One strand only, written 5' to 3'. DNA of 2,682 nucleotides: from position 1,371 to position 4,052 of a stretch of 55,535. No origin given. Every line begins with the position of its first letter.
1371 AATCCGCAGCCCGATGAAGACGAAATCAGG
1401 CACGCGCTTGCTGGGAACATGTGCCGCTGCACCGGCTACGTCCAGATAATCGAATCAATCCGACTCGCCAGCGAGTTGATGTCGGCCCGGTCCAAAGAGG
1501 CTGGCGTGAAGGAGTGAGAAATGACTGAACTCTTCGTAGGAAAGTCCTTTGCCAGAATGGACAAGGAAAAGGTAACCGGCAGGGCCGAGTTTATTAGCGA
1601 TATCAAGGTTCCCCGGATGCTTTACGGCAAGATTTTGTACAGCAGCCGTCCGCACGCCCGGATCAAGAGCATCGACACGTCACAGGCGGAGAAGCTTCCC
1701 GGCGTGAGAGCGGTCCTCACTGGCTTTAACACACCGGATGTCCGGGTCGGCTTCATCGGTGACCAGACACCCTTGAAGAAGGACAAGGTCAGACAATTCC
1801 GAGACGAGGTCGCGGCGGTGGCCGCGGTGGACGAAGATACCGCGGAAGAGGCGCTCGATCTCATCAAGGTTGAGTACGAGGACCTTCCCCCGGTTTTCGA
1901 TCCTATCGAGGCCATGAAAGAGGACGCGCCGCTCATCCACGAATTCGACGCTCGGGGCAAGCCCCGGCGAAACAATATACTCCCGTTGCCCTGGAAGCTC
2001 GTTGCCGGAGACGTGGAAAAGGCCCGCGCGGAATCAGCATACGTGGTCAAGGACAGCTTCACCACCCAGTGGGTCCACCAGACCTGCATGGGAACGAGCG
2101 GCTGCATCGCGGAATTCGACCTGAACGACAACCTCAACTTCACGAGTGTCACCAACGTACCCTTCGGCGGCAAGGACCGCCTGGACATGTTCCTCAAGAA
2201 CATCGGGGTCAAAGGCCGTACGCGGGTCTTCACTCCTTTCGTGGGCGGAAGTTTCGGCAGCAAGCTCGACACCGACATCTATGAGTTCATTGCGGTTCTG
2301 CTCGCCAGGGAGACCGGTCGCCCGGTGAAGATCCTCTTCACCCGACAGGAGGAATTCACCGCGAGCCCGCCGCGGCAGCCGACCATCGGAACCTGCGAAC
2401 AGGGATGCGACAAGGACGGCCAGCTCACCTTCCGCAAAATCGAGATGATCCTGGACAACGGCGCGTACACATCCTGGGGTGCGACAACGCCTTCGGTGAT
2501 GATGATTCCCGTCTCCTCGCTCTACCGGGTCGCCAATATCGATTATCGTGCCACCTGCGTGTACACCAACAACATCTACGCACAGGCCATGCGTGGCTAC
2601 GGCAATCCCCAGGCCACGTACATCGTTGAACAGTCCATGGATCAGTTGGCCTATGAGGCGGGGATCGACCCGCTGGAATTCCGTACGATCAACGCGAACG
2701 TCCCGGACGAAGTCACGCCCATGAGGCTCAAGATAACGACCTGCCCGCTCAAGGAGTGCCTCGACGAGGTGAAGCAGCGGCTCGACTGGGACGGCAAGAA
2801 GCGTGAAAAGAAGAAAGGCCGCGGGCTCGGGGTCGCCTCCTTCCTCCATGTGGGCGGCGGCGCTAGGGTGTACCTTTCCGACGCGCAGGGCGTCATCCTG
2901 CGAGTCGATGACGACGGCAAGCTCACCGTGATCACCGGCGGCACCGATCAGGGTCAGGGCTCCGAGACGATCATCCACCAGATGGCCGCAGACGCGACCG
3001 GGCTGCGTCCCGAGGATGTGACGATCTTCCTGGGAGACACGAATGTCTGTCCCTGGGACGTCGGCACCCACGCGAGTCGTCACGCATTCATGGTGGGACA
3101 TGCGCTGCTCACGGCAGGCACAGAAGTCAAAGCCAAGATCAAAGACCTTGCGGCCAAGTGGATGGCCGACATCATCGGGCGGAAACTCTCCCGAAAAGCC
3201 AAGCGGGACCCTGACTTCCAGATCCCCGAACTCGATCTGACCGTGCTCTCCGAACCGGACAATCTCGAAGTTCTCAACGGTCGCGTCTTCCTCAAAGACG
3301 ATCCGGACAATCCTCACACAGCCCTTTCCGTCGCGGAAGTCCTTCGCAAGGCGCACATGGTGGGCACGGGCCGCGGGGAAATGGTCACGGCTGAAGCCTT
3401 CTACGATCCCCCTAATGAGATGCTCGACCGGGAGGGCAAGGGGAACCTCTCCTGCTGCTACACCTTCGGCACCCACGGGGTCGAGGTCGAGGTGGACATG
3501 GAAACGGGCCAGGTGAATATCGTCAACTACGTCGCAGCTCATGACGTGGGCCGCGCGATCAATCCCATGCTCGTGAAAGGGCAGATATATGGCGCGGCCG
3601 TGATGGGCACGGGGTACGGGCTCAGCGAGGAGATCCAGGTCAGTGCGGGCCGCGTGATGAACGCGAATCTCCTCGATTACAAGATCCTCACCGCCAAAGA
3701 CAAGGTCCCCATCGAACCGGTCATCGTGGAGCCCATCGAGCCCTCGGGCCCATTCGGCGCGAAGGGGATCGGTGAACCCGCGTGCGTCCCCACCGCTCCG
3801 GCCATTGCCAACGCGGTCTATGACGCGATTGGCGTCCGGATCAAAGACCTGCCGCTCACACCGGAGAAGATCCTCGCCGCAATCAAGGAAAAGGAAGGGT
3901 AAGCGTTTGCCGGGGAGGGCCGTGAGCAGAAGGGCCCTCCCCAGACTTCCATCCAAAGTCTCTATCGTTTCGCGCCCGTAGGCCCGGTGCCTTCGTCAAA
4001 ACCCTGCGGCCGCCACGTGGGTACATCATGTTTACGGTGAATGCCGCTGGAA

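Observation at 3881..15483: ~100-bp direct repeats containing the 3' end and terminator of the Mo-enzyme gene bracket an 11.4-kb accessory block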

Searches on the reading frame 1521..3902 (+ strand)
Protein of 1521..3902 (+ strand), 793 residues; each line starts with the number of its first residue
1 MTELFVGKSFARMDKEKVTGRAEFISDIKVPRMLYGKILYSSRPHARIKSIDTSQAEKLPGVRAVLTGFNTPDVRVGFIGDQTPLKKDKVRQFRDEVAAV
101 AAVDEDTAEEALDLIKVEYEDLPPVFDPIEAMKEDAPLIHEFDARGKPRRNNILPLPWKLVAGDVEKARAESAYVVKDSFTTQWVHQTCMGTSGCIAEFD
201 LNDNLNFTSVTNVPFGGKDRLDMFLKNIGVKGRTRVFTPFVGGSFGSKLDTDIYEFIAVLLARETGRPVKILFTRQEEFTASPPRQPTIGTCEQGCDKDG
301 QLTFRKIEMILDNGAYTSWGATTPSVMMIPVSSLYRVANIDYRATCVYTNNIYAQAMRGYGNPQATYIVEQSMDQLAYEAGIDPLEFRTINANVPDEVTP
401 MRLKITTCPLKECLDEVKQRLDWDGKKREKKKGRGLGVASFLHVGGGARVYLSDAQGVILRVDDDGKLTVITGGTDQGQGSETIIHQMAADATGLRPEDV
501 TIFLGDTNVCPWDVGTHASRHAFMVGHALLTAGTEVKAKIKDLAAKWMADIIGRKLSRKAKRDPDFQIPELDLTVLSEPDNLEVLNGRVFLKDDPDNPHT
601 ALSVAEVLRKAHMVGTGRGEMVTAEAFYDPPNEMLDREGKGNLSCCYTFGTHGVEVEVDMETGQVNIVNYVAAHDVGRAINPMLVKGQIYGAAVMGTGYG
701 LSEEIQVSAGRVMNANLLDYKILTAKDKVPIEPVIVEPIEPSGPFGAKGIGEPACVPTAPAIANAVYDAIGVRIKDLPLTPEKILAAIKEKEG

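Call 9: search_protein_families(library=pfam, proteins=[window:1521-3902:+])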
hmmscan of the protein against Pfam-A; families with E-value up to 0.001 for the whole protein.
window:1521-3902:+ (793 aa): 3 families
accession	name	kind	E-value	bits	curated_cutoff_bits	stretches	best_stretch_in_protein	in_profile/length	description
PF20256.3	MoCoBD_2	-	2.4e-71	241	27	1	417-727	2-281/283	Molybdopterin cofactor-binding domain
PF02738.23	MoCoBD_1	-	2e-62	210.9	27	1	151-392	7-244/244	Molybdopterin cofactor-binding domain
PF01315.27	Ald_Xan_dh_C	-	1.9e-28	99.4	31.3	1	19-123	1-110/110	Aldehyde oxidase and xanthine dehydrogenase, a/b hammerhead domain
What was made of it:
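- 1521..3902 (+): Mo-cofactor-binding large subunit gene (xanthine dehydrogenase / CO dehydrogenase family). Its last 22 nt form the left end of repeat copy A. Pfam Ald_Xan_dh_C, MoCoBD_1 and MoCoBD_2 (call 9).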

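Call 11: find_encoding_contigs(protein=window:1521-3902:+, flank=10000, max_places=10)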
Protein window:1521-3902:+ (793 aa): 1 contig read that carries it; 1 place shown.
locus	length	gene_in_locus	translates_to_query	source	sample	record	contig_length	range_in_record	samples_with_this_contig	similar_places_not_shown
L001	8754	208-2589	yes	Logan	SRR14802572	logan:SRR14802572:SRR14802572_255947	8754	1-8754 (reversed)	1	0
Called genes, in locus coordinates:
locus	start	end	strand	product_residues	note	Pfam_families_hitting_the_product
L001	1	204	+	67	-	?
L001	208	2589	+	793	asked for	PF01315:Ald_Xan_dh_C, PF02738:MoCoBD_1, PF20256:MoCoBD_2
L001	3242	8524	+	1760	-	PF13191:AAA_16 (faint)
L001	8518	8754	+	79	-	?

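Call 13: find_homologous_proteins(query=window:1521-3902:+, max_evalue=1e-50)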
Query window:1521-3902:+ (793 aa): 7850 proteins with E <= 1e-50 among 8000 candidates; the best 120 are listed.
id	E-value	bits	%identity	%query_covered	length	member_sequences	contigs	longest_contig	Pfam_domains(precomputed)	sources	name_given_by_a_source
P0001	0.0e+0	1819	100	100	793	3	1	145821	PF02738.24,PF20256.4,PF01315.28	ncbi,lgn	-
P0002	0.0e+0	1530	82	100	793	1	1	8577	PF02738.24,PF20256.4,PF01315.28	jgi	-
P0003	0.0e+0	1506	81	100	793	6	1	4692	PF02738.24,PF20256.4,PF01315.28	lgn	-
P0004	0.0e+0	1499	80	100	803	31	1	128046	PF02738.24,PF20256.4,PF01315.28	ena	-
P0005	0.0e+0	1492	81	100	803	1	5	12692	PF02738.24,PF20256.4,PF01315.28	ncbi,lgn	-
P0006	0.0e+0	1484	79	100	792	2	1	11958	PF02738.24,PF20256.4,PF01315.28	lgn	-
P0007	0.0e+0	1484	80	100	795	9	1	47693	PF02738.24,PF20256.4,PF01315.28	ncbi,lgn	ncbi:MAG: xanthine dehydrogenase family protein molybdopterin-binding subunit [Thermodesulfobacterio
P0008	0.0e+0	1484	79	100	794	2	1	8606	PF02738.24,PF20256.4,PF01315.28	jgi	jgi:xanthine dehydrogenase molybdenum-binding subunit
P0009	0.0e+0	1483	80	100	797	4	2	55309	PF02738.24,PF20256.4,PF01315.28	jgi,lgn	jgi:xanthine dehydrogenase molybdenum-binding subunit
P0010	0.0e+0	1483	80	100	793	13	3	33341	PF02738.24,PF20256.4,PF01315.28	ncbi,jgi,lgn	jgi:xanthine dehydrogenase molybdenum-binding subunit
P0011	0.0e+0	1480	80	100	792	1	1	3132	PF02738.24,PF20256.4,PF01315.28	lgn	-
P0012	0.0e+0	1480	81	100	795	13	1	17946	PF02738.24,PF20256.4,PF01315.28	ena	-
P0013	0.0e+0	1479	79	100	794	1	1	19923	PF02738.24,PF20256.4,PF01315.28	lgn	-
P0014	0.0e+0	1479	80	99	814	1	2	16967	PF02738.24,PF20256.4,PF01315.28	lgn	-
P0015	0.0e+0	1477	80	100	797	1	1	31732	PF02738.24,PF20256.4,PF01315.28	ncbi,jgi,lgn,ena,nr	ncbi:MAG TPA: xanthine dehydrogenase family protein molybdopterin-binding subunit [Desulfomonilaceae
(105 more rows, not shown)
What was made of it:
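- This enzyme family is highly paralogous in related genomes; 7850 hits at E <= 1e-50 (call 13).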

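Call 22: find_encoding_contigs(protein=P0004, flank=10000, max_places=2)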
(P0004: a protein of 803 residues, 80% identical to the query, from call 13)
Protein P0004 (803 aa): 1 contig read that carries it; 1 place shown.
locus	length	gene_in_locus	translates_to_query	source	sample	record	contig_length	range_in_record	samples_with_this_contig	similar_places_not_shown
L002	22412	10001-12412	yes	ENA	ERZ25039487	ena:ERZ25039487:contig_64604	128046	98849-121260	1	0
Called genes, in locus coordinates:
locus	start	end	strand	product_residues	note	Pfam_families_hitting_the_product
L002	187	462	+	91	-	-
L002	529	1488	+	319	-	PF02518:HATPase_c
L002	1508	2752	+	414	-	PF02771:Acyl-CoA_dh_N, PF02770:Acyl-CoA_dh_M, PF00441:Acyl-CoA_dh_1, PF08028:Acyl-CoA_dh_2, PF22924:ACOX_C_alpha1 (faint)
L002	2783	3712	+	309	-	PF03547:Mem_trans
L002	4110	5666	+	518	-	PF00501:AMP-binding, PF13193:AMP-binding_C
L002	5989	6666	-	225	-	-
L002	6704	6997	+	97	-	-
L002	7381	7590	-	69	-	-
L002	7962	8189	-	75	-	-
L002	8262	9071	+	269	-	PF00941:FAD_binding_5, PF03450:CO_deh_flav_C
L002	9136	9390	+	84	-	PF13085:Fer2_3 (weak), PF00111:Fer2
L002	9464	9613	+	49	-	PF01799:Fer2_2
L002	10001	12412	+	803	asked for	PF01315:Ald_Xan_dh_C, PF02738:MoCoBD_1, PF20256:MoCoBD_2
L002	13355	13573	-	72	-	-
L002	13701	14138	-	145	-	PF13489:Methyltransf_23, PF13649:Methyltransf_25, PF13847:Methyltransf_31 (weak), PF08241:Methyltransf_11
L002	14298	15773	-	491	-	PF04893:Yip1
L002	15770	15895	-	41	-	-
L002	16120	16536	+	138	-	PF03306:AAL_decarboxy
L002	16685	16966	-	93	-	-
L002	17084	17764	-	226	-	PF01925:TauE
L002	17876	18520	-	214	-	PF00672:HAMP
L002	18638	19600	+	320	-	PF08240:ADH_N, PF00107:ADH_zinc_N, PF13602:ADH_zinc_N_2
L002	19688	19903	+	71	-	-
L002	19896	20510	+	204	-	PF13660:DUF4147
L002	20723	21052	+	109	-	PF05161:MOFRL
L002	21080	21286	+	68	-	-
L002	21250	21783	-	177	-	PF00392:GntR, PF13730:HTH_36 (faint), PF08279:HTH_11 (faint), PF07729:FCD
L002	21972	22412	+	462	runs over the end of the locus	PF01565:FAD_binding_4, PF02913:FAD-oxidase_C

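Call 23: find_encoding_contigs(protein=P0002, flank=10000, max_places=2)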
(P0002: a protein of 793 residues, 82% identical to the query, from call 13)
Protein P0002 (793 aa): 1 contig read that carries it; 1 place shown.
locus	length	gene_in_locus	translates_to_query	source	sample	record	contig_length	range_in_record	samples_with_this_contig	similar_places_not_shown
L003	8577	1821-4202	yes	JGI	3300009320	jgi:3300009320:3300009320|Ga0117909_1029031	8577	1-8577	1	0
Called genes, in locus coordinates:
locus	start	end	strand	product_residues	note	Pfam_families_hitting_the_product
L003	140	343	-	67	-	-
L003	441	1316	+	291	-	PF00941:FAD_binding_5, PF03450:CO_deh_flav_C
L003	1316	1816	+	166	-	PF13085:Fer2_3 (weak), PF00111:Fer2, PF01799:Fer2_2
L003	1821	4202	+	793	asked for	PF01315:Ald_Xan_dh_C, PF02738:MoCoBD_1, PF20256:MoCoBD_2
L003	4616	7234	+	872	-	PF00989:PAS, PF08447:PAS_3 (weak), PF08448:PAS_4, PF13426:PAS_9, PF08448:PAS_4, PF00158:Sigma54_activat, PF14532:Sigma54_activ_2, PF25601:AAA_lid_14, +2 more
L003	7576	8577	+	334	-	?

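Call 24: find_encoding_contigs(protein=P0007, flank=10000, max_places=2)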
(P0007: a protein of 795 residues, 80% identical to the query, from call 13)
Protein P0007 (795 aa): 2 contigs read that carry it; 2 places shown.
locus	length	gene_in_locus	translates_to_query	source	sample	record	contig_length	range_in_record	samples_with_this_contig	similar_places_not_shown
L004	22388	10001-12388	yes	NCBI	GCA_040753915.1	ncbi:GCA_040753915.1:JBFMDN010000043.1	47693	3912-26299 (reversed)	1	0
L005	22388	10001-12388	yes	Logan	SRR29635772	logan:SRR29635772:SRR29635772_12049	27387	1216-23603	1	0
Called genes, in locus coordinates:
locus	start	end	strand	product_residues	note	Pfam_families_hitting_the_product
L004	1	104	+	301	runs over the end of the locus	PF13145:Rotamase_2, PF13616:Rotamase_3, PF00639:Rotamase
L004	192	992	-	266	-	PF19676:DUF6178 (weak)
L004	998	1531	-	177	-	-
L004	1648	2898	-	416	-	PF00440:TetR_N, PF08359:TetR_C_4, PF17932:TetR_C_24 (weak), PF00440:TetR_N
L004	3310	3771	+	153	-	PF00583:Acetyltransf_1, PF13508:Acetyltransf_7 (weak)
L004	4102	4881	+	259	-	PF01869:BcrAD_BadFG, PF23717:DUF7159 (weak)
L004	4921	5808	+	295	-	PF01869:BcrAD_BadFG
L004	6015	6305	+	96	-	PF12838:Fer4_7 (faint), PF12797:Fer4_2, PF12837:Fer4_6, PF13237:Fer4_10 (weak), PF00037:Fer4 (weak), PF13187:Fer4_9 (weak)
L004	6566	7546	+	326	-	PF00106:adh_short (weak), PF01073:3Beta_HSD, PF01370:Epimerase, PF02719:Polysacc_synt_2, PF04321:RmlD_sub_bind, PF05368:NmrA (weak), PF16363:GDP_Man_Dehyd, PF13460:NAD_binding_10, +1 more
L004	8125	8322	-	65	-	-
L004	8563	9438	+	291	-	PF00941:FAD_binding_5, PF03450:CO_deh_flav_C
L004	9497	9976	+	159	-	PF00111:Fer2, PF13085:Fer2_3 (weak), PF01799:Fer2_2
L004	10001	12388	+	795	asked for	PF01315:Ald_Xan_dh_C, PF02738:MoCoBD_1, PF20256:MoCoBD_2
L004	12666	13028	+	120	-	PF09723:Zn_ribbon_8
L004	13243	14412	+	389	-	PF13439:Glyco_transf_4, PF13579:Glyco_trans_4_4, PF20706:GT4-conflict (weak), PF00534:Glycos_transf_1, PF13692:Glyco_trans_1_4, PF13524:Glyco_trans_1_2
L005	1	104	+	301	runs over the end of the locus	PF13145:Rotamase_2, PF13616:Rotamase_3, PF00639:Rotamase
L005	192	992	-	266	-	PF19676:DUF6178 (weak)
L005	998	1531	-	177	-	-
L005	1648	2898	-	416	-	PF00440:TetR_N, PF08359:TetR_C_4, PF17932:TetR_C_24 (weak), PF00440:TetR_N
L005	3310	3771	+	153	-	PF00583:Acetyltransf_1, PF13508:Acetyltransf_7 (weak)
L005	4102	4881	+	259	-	PF01869:BcrAD_BadFG, PF23717:DUF7159 (weak)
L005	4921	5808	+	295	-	PF01869:BcrAD_BadFG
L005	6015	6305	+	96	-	PF12838:Fer4_7 (faint), PF12797:Fer4_2, PF12837:Fer4_6, PF13237:Fer4_10 (weak), PF00037:Fer4 (weak), PF13187:Fer4_9 (weak)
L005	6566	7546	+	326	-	PF00106:adh_short (weak), PF01073:3Beta_HSD, PF01370:Epimerase, PF02719:Polysacc_synt_2, PF04321:RmlD_sub_bind, PF05368:NmrA (weak), PF16363:GDP_Man_Dehyd, PF13460:NAD_binding_10, +1 more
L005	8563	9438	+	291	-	PF00941:FAD_binding_5, PF03450:CO_deh_flav_C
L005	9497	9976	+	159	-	PF00111:Fer2, PF13085:Fer2_3 (weak), PF01799:Fer2_2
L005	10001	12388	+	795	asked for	PF01315:Ald_Xan_dh_C, PF02738:MoCoBD_1, PF20256:MoCoBD_2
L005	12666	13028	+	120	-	PF09723:Zn_ribbon_8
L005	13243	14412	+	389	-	PF13439:Glyco_transf_4, PF13579:Glyco_trans_4_4, PF20706:GT4-conflict (weak), PF00534:Glycos_transf_1, PF13692:Glyco_trans_1_4, PF13524:Glyco_trans_1_2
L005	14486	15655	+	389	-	PF00266:Aminotran_5, PF01053:Cys_Met_Meta_PP (weak), PF01041:DegT_DnrJ_EryC1 (weak), PF00266:Aminotran_5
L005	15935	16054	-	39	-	-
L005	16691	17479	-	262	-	PF01925:TauE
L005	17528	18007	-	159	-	PF03551:PadR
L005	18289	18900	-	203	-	PF12654:DUF3786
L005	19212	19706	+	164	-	-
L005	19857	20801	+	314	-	PF00403:HMA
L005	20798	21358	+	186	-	PF10080:FtrD-like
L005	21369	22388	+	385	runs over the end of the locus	PF12704:MacB_PCD, PF02687:FtsX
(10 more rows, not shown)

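Call 73: list_cluster_members(proteins=[P0001, P0121])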
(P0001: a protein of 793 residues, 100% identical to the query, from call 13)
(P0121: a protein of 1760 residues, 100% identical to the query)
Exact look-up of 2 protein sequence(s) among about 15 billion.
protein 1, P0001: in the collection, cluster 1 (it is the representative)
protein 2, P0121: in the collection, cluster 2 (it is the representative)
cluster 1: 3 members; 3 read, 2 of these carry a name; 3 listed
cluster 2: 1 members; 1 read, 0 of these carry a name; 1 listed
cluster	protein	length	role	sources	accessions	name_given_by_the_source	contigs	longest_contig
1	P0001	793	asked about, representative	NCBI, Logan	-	-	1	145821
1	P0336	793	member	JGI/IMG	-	CO/xanthine dehydrogenase Mo-binding subunit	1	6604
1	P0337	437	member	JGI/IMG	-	xanthine dehydrogenase molybdenum-binding subunit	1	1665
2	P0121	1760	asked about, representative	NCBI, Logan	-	-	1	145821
